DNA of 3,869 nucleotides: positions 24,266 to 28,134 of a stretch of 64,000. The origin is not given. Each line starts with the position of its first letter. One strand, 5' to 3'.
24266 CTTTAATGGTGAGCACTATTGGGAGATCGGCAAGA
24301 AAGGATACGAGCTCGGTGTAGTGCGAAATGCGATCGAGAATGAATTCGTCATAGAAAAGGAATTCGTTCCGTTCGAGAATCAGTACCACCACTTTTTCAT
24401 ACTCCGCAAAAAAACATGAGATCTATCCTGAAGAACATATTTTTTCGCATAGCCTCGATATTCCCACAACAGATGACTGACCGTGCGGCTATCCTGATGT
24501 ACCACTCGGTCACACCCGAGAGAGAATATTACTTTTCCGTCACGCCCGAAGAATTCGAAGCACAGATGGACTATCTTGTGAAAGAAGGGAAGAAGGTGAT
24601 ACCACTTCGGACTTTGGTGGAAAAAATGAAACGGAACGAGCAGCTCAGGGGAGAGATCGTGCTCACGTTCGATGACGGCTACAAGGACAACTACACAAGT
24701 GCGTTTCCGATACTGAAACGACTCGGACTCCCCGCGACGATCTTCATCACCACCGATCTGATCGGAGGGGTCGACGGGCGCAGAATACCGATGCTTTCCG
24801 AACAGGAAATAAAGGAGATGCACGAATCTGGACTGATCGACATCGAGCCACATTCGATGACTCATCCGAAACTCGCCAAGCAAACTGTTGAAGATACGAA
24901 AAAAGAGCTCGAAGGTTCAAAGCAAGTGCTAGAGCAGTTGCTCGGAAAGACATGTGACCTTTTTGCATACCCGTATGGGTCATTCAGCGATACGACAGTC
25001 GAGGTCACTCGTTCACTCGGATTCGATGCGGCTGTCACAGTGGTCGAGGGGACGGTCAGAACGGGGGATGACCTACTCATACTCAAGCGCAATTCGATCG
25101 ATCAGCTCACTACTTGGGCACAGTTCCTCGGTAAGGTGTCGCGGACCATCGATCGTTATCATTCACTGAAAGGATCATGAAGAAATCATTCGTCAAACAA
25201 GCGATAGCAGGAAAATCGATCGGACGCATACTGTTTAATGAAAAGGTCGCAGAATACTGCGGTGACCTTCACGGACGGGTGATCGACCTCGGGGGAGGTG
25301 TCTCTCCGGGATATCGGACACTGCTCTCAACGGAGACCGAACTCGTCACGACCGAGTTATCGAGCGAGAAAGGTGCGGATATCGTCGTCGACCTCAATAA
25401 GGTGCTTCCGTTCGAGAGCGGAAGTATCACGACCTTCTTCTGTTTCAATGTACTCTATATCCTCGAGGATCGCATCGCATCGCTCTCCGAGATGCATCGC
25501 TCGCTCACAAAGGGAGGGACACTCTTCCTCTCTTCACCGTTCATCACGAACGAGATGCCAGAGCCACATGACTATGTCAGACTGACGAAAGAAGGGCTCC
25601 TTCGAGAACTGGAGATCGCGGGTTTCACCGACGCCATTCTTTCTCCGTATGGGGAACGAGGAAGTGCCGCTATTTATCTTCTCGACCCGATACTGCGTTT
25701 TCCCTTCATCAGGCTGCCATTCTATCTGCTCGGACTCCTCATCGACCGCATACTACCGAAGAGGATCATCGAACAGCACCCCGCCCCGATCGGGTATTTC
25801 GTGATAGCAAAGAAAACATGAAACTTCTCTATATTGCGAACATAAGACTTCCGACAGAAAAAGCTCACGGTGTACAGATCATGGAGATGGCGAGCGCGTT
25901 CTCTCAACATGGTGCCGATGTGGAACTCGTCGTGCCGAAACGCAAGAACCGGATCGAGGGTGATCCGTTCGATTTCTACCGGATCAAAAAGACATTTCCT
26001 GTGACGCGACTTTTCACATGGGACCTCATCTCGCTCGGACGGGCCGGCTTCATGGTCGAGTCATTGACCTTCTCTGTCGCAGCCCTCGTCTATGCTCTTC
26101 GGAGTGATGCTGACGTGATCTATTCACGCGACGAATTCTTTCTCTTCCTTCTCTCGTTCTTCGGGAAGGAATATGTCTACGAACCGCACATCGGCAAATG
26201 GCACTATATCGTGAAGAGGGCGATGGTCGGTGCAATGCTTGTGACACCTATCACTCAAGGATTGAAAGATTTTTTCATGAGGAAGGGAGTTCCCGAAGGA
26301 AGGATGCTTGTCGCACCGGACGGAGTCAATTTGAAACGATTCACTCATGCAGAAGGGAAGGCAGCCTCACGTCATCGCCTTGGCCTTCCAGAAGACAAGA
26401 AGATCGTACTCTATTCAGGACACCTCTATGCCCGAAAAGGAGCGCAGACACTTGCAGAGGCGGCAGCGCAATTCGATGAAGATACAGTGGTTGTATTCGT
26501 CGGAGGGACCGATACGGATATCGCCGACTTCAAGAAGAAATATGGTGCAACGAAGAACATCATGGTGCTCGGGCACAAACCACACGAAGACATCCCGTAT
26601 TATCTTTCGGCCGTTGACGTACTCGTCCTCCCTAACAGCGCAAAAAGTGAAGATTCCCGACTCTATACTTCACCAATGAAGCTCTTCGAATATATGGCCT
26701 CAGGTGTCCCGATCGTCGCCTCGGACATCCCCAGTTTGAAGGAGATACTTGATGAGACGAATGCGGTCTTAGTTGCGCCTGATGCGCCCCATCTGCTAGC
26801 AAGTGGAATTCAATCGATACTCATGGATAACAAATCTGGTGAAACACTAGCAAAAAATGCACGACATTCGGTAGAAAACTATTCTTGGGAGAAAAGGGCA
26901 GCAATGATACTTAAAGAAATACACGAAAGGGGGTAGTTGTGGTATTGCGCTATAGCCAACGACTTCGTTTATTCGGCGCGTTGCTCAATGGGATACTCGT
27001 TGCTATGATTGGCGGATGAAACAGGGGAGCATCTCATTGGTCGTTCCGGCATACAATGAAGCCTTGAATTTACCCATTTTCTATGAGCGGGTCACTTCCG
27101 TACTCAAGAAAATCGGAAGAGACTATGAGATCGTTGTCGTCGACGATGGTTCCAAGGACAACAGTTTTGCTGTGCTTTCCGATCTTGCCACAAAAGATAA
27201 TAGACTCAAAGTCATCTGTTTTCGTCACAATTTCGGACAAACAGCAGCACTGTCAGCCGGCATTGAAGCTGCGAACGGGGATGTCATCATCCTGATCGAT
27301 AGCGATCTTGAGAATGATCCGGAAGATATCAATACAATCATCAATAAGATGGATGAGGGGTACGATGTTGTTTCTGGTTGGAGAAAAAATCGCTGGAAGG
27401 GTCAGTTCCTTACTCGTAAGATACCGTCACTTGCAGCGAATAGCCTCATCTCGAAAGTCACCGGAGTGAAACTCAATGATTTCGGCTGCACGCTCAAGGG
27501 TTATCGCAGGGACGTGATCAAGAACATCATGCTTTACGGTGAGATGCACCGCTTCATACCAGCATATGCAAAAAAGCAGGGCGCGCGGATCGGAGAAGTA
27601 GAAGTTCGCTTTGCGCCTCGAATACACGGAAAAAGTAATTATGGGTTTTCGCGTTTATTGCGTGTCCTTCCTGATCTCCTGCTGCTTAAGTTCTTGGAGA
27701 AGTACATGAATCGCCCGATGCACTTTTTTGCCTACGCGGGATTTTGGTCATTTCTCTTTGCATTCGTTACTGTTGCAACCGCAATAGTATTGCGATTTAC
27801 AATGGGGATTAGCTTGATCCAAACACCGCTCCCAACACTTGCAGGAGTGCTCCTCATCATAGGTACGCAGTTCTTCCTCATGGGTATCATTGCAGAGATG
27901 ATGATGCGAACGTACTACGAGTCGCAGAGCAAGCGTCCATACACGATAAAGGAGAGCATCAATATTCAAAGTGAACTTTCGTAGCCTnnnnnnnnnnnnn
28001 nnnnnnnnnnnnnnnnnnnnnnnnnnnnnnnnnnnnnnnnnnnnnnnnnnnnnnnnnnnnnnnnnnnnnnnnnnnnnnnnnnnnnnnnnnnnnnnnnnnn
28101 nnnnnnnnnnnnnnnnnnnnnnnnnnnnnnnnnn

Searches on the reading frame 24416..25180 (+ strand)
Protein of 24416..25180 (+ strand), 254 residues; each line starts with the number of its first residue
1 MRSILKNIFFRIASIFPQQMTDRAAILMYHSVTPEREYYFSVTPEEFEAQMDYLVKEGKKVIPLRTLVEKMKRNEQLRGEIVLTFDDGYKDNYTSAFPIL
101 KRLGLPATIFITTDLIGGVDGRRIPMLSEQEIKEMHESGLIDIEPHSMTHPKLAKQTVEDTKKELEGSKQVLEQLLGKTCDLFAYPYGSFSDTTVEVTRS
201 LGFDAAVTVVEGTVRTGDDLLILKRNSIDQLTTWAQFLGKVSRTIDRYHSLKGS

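Call 7: search_protein_families(library=pfam, proteins=[window:24416-25180:+], max_evalue=0.001)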
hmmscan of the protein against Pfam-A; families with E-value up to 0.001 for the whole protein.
window:24416-25180:+ (254 aa): 2 families
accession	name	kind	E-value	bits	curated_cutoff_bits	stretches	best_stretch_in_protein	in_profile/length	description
PF01522.26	Polysacc_deac_1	-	3.2e-32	111.6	23.1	1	78-205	6-123/124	Polysaccharide deacetylase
PF03065.20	Glyco_hydro_57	-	0.00012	21.9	21.2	1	131-208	93-171/291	Glycosyl hydrolase family 57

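Call 30: search_protein_families(library=ncbifam, proteins=[window:24416-25180:+], max_evalue=0.00001)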
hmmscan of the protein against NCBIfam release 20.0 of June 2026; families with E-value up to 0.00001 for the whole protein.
window:24416-25180:+ (254 aa): 12 families
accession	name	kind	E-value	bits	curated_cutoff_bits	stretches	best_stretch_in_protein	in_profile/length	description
TIGR03933.1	PIA_icaB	equivalog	7.5e-26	91.1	248.35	1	39-222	32-223/245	intercellular adhesin biosynthesis polysaccharide N-deacetylase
TIGR03938.2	deacetyl_PgaB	equivalog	8.1e-26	90.4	321.9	1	25-149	4-144/621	poly-beta-1,6-N-acetyl-D-glucosamine N-deacetylase PgaB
TIGR02884.1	spore_pdaA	equivalog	2.3e-15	56.9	298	1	78-204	36-154/224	delta-lactam-biosynthetic de-N-acetylase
TIGR02764.1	spore_ybaN_pdaB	equivalog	2.3e-14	53.6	237.4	1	80-205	7-123/191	polysaccharide deacetylase family sporulation protein PdaB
NF011177.0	PRK14582.1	equivalog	7.4e-13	47.6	923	1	24-147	49-185/671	poly-beta-1,6-N-acetyl-D-glucosamine N-deacetylase PgaB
NF045820.1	PgAcgDacpgdA_Strep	equivalog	2.6e-11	43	800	1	73-193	262-373/463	peptidoglycan-N-acetylglucosamine deacetylase PgdA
NF011176.0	PRK14581.1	equivalog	1.2e-10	40.3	1091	1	25-149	50-187/673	poly-beta-1,6-N-acetyl-D-glucosamine N-deacetylase PgaB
TIGR04243.1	nodulat_NodB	equivalog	4.3e-10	39.4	240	1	80-205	3-120/197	chitooligosaccharide deacetylase NodB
NF045821.1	PgAcgDacpgdA1_Bac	equivalog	2.5e-08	33.1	400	1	78-196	87-196/282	peptidoglycan-N-acetylglucosamine deacetylase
TIGR02873.1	spore_ylxY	hypoth_equivalog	7.5e-08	31.9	391.5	1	131-207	128-204/268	probable sporulation protein, polysaccharide deacetylase family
NF050820.1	PolSacchBiosHfsH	equivalog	1.9e-07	31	400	1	73-220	28-172/249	oligosaccharide deacetylase HfsH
NF045822.1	PgAcgDacpgdA2_Bac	equivalog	6.9e-07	28.9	400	1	55-192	48-173/274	peptidoglycan-N-acetylglucosamine deacetylase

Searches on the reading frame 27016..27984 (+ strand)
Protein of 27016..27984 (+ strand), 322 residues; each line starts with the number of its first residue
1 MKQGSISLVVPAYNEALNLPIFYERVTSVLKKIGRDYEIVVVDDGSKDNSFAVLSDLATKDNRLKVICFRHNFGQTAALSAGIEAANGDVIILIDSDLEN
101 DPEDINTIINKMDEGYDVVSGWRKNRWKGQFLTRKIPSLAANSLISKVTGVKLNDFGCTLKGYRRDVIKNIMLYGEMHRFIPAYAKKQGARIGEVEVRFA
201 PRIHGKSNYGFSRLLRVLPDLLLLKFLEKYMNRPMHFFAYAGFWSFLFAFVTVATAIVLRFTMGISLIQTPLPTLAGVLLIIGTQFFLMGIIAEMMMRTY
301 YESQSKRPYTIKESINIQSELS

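Call 7: search_protein_families(library=pfam, proteins=[window:27016-27984:+], max_evalue=0.001)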
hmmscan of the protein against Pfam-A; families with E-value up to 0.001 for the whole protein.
window:27016-27984:+ (322 aa): 3 families
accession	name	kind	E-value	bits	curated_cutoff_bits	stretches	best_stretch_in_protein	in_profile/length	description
PF00535.33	Glycos_transf_2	-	1.8e-34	119.6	23.3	1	7-171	1-167/168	Glycosyl transferase family 2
PF10111.15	Glyco_tranf_2_2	-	6.1e-07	29.6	27.3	1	7-100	1-94/276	Glycosyltransferase like family 2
PF13641.12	Glyco_tranf_2_3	-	9.7e-07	29.5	27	1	6-118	3-118/230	Glycosyltransferase like family 2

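Call 30: search_protein_families(library=ncbifam, proteins=[window:27016-27984:+], max_evalue=0.00001)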
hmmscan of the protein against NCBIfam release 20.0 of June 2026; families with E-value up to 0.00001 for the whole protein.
window:27016-27984:+ (322 aa): 21 families
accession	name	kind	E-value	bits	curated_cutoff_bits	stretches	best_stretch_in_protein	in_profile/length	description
NF007986.1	PRK10714.1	equivalog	1.9e-61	207.8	529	1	5-316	7-313/316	undecaprenyl-phosphate 4-deoxy-4-formamido-L-arabinose transferase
NF047588.1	GlcsyltransPgfSStrep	equivalog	6.8e-43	147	500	1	6-317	3-307/308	glycosyltransferase PgfS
TIGR03937.1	PgaC_IcaA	equivalog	1.2e-19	70.5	422.3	1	4-116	45-154/407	poly-beta-1,6-N-acetyl-D-glucosamine synthase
TIGR04182.1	glyco_TIGR04182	equivalog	7.8e-19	68.2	325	1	7-303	3-289/293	S-layer glycoprotein N-glycosyltransferase AglJ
NF041875.1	EPS_EpsD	equivalog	5.6e-15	55.5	370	1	6-115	1-107/325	exopolysaccharide biosynthesis glycosyltransferase EpsD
NF047683.1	TeichurnBiosyTuaG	equivalog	6.1e-15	55.5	400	1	3-114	5-113/252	teichuronic acid biosynthesis protein TuaG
NF050050.1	ProtGlycPglI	equivalog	2.7e-12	46.7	500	1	5-120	3-116/306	GalNAc(5)-diNAcBac-PP-undecaprenol beta-1,3-glucosyltransferase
NF007482.0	PRK10073.1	equivalog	3.3e-12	46.1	423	1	4-110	6-108/334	glycosyltransferase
NF041394.1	GtaseAglG_Halo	equivalog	2.5e-11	43.4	440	1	6-137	3-136/304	glucosyl-dolichyl phosphate glucuronosyltransferase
TIGR04242.1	nodulat_NodC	equivalog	2.6e-11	43.1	550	1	5-114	49-158/395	chitooligosaccharide synthase NodC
TIGR03965.1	mycofact_glyco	equivalog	1.5e-10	40.6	280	1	5-112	75-179/467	mycofactocin biosynthesis glycosyltransferase MftF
TIGR04283.1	glyco_like_mftF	equivalog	1.7e-10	40.9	182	1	6-112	1-97/221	TIGR04283 family arsenosugar biosynthesis glycosyltransferase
NF041391.1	DPhHxTase_Halo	equivalog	2e-10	40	375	1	27-172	11-154/213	dolichyl-phosphate hexose transferase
NF058614.1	PPMAGASynPpgS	equivalog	1.1e-09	38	370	1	7-169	3-163/226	polyprenyl-phospho-N-acetylgalactosaminyl synthase PpgS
TIGR03111.1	glyc2_xrt_Gpos1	hypoth_equivalog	1.1e-09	37.7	363.95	1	5-117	50-161/439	TIGR03111 family XrtG-associated glycosyltransferase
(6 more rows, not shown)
